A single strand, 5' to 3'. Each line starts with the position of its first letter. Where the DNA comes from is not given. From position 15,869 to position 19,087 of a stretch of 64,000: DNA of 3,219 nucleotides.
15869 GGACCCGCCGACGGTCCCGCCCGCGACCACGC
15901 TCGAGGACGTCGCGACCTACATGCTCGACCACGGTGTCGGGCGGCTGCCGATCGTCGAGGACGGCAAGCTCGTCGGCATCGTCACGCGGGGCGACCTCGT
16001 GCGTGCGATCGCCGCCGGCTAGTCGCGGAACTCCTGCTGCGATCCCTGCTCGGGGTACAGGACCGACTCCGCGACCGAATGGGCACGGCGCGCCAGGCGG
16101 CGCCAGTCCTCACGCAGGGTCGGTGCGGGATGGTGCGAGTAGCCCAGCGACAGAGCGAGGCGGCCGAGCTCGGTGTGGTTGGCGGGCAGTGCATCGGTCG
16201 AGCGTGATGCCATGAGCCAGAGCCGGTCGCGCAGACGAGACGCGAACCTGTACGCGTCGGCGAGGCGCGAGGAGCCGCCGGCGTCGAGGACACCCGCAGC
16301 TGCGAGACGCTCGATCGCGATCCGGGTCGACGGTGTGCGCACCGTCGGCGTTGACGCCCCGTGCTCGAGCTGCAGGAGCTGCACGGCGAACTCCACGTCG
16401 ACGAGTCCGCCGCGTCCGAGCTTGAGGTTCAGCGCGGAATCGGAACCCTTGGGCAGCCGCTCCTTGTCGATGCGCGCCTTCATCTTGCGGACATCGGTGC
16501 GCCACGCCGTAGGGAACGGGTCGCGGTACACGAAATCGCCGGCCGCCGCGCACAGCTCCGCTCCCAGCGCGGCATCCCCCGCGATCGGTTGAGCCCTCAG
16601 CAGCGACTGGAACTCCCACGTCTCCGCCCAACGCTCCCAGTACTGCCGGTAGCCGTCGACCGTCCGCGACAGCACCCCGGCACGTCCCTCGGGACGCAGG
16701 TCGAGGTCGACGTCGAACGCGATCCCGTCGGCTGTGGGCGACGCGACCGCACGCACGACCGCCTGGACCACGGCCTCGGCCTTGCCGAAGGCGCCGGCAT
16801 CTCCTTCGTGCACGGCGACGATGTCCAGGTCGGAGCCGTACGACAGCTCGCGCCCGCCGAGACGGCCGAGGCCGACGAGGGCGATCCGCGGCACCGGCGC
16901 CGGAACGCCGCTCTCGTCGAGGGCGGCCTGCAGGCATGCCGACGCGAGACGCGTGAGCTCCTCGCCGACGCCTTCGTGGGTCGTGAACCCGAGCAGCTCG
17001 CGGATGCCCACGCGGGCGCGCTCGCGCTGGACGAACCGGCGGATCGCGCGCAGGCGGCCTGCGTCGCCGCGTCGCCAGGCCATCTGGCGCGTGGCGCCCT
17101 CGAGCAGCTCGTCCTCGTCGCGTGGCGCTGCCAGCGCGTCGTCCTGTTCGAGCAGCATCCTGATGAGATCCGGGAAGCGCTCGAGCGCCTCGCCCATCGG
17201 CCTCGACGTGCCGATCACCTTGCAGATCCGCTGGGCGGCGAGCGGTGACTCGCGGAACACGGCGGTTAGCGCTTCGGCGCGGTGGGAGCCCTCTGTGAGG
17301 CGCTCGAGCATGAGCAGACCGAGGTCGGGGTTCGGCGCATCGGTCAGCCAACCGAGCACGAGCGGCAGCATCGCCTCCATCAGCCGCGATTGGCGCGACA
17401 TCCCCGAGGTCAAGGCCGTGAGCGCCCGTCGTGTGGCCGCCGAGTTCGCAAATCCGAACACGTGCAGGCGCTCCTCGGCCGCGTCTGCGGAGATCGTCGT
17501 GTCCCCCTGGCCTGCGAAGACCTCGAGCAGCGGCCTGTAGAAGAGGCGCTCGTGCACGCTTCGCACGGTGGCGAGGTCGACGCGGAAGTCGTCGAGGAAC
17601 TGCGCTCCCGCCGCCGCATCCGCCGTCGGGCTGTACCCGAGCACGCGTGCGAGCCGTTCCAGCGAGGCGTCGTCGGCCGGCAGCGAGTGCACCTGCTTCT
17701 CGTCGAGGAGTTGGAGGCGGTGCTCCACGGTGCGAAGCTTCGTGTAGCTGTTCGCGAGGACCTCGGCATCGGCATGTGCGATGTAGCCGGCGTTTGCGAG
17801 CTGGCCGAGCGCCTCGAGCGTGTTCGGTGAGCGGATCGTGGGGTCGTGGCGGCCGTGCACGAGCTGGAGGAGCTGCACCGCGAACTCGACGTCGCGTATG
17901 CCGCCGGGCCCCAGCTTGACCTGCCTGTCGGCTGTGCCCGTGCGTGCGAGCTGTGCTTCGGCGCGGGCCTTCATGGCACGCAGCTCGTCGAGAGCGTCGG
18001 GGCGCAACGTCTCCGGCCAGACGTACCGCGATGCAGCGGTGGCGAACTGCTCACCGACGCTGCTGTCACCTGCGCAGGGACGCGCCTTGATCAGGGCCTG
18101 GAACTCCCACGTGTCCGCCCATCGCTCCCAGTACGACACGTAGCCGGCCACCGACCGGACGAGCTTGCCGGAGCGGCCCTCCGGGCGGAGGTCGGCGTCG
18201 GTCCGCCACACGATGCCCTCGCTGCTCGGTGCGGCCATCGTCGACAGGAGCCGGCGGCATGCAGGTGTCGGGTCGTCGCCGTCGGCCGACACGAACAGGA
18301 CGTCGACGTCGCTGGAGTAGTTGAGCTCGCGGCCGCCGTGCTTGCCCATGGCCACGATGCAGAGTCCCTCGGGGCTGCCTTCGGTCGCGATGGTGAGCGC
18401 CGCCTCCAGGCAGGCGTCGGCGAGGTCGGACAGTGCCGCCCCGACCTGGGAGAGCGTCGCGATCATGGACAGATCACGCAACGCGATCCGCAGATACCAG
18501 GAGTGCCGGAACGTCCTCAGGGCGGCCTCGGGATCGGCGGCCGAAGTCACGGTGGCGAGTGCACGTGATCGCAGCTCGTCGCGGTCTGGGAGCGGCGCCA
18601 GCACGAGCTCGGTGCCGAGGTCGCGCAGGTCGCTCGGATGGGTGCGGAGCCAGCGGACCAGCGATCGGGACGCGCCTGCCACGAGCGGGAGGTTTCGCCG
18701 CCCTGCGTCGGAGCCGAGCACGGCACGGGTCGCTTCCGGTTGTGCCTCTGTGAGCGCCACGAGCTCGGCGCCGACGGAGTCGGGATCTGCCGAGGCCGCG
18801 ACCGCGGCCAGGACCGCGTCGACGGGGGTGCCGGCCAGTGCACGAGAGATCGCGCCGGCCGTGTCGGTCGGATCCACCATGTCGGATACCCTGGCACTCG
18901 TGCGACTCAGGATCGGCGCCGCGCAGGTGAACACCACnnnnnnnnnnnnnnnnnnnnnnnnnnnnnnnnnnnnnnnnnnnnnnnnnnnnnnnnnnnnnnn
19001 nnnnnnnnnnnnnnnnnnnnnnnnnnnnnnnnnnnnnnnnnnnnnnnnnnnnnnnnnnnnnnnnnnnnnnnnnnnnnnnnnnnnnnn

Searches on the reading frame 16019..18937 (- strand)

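Call 65: search_protein_families(library=pfam, proteins=[window:16019-18937:-], max_evalue=0.00001)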
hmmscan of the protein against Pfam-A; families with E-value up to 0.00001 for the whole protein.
window:16019-18937:- (972 aa): 3 families
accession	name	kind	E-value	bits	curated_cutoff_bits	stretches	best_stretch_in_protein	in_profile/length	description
PF03710.21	GlnE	-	5.3e-87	291.8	24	2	86-299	7-250/252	Glutamate-ammonia ligase adenylyltransferase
PF08335.16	GlnD_UR_UTase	-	1e-52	178.4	21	2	320-466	1-141/141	GlnD PII-uridylyltransferase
PF10335.14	DUF294_C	-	2.8e-08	34.1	22.5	0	835-912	35-105/145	Putative nucleotidyltransferase substrate binding domain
